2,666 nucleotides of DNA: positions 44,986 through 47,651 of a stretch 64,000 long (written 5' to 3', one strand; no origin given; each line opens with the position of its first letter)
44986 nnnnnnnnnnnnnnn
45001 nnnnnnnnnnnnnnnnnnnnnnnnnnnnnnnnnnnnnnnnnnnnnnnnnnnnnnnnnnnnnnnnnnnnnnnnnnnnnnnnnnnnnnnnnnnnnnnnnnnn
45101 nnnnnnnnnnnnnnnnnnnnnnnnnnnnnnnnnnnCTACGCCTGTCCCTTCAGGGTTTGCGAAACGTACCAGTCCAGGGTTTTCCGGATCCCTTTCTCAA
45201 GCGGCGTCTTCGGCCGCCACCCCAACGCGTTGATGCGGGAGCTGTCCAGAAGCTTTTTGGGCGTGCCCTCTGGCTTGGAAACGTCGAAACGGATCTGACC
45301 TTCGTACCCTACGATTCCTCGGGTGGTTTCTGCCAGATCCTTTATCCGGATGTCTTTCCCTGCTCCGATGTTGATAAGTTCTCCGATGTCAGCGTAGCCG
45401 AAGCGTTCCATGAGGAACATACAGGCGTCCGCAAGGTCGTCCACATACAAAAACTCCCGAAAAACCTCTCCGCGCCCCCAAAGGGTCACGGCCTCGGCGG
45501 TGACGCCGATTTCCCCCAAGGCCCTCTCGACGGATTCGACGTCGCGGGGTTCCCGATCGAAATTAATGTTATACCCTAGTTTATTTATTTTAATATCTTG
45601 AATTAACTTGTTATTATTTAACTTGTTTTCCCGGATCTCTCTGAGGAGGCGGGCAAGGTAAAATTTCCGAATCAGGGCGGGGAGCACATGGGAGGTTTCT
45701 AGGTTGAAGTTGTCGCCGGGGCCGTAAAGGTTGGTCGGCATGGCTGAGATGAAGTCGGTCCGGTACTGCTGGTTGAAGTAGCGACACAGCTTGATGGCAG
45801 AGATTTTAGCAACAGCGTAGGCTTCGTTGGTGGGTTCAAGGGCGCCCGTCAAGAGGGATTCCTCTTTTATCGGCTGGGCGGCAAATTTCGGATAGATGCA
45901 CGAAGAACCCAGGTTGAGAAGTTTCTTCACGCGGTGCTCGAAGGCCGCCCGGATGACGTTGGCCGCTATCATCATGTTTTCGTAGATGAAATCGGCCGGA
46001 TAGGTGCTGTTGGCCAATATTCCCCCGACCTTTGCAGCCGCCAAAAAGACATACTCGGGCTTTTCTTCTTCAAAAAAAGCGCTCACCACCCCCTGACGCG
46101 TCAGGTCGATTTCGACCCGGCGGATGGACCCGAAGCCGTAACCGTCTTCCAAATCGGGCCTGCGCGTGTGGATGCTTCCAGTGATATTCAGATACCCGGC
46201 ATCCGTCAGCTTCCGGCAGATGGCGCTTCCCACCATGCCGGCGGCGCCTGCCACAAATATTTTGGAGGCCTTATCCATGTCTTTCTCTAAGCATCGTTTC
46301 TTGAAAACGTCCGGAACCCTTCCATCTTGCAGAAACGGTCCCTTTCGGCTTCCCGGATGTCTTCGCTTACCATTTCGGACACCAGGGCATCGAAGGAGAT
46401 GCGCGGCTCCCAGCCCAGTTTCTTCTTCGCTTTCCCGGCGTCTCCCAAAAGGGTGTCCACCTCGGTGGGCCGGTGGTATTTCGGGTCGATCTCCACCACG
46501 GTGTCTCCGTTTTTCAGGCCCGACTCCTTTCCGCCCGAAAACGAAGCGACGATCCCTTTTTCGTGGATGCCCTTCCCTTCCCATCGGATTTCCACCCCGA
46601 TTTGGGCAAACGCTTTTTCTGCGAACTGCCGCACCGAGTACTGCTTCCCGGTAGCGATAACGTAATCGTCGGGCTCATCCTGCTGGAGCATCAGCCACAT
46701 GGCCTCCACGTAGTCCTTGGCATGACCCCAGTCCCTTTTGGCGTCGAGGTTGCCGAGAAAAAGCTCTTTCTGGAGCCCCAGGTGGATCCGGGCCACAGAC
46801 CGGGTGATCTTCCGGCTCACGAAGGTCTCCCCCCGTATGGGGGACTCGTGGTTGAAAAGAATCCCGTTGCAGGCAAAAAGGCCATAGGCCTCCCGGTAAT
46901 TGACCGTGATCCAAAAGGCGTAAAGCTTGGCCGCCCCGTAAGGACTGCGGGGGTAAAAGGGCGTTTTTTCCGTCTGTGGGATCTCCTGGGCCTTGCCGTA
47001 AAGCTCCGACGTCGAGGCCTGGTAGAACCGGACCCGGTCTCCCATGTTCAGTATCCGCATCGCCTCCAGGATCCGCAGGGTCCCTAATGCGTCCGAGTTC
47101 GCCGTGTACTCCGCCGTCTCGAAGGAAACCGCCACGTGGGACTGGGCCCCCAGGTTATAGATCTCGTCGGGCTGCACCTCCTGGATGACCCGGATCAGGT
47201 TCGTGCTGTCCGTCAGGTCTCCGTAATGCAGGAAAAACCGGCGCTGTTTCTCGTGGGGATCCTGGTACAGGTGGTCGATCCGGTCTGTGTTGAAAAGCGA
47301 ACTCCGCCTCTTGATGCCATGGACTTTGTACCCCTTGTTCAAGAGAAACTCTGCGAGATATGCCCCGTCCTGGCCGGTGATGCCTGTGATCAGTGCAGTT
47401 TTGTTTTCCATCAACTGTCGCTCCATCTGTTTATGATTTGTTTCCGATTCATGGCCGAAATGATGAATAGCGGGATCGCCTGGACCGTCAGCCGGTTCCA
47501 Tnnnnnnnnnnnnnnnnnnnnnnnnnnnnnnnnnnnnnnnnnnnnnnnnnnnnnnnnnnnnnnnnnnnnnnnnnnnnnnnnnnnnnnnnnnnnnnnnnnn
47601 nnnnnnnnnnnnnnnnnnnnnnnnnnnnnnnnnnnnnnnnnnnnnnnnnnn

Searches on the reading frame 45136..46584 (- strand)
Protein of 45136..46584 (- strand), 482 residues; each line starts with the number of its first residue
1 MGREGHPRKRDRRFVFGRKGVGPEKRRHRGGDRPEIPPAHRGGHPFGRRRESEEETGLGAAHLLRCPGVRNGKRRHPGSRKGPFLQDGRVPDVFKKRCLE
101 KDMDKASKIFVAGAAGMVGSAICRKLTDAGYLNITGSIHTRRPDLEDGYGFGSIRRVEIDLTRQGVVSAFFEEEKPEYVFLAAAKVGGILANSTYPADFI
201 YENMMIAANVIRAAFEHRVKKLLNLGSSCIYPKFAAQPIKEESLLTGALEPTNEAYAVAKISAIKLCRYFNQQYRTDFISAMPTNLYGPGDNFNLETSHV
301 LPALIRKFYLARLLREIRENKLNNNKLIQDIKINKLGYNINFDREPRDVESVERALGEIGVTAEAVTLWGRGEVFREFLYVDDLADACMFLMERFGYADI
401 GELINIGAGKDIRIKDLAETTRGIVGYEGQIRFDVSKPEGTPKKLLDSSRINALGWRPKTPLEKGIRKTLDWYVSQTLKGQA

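Call 8: search_protein_families(library=pfam, proteins=[window:45136-46584:-], max_evalue=0.001)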
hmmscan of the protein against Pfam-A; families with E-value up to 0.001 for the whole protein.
window:45136-46584:- (482 aa): 5 families
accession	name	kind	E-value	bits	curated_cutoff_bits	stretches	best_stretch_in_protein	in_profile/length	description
PF01370.27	Epimerase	-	1e-58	199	20.9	2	109-312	1-197/240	NAD dependent epimerase/dehydratase family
PF16363.11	GDP_Man_Dehyd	-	1e-16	61.8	27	1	110-303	1-200/332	GDP-mannose 4,6 dehydratase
PF02719.21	Polysacc_synt_2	-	3.7e-07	30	20.2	1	109-225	1-126/293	Polysaccharide biosynthesis protein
PF13460.12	NAD_binding_10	-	5.4e-05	23.6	27.2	1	113-258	1-130/184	NAD(P)H-binding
PF01073.25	3Beta_HSD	-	0.00051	19.6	22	0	111-295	2-190/280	3-beta hydroxysteroid dehydrogenase/isomerase family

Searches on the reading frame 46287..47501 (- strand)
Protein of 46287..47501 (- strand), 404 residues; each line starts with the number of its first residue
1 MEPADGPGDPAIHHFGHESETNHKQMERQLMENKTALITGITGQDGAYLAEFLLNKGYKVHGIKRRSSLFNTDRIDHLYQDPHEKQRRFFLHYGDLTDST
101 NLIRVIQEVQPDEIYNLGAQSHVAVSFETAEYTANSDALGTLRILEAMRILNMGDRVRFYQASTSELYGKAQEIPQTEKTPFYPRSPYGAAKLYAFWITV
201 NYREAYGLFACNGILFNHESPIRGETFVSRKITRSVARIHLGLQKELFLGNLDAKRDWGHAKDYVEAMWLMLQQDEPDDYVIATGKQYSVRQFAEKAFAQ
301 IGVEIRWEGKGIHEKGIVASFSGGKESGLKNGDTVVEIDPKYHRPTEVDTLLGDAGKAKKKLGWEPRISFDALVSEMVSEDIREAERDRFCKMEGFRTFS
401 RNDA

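Call 8: search_protein_families(library=pfam, proteins=[window:46287-47501:-], max_evalue=0.001)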
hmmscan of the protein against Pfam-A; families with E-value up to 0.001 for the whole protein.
window:46287-47501:- (404 aa): 3 families
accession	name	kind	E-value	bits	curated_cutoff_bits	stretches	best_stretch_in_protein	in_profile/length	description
PF16363.11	GDP_Man_Dehyd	-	1.9e-157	524.3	27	1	37-377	1-332/332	GDP-mannose 4,6 dehydratase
PF01370.27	Epimerase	-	3.5e-79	266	20.9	1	36-283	1-240/240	NAD dependent epimerase/dehydratase family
PF04321.23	RmlD_sub_bind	-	3.8e-06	26.6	27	1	36-193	3-130/287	RmlD substrate binding domain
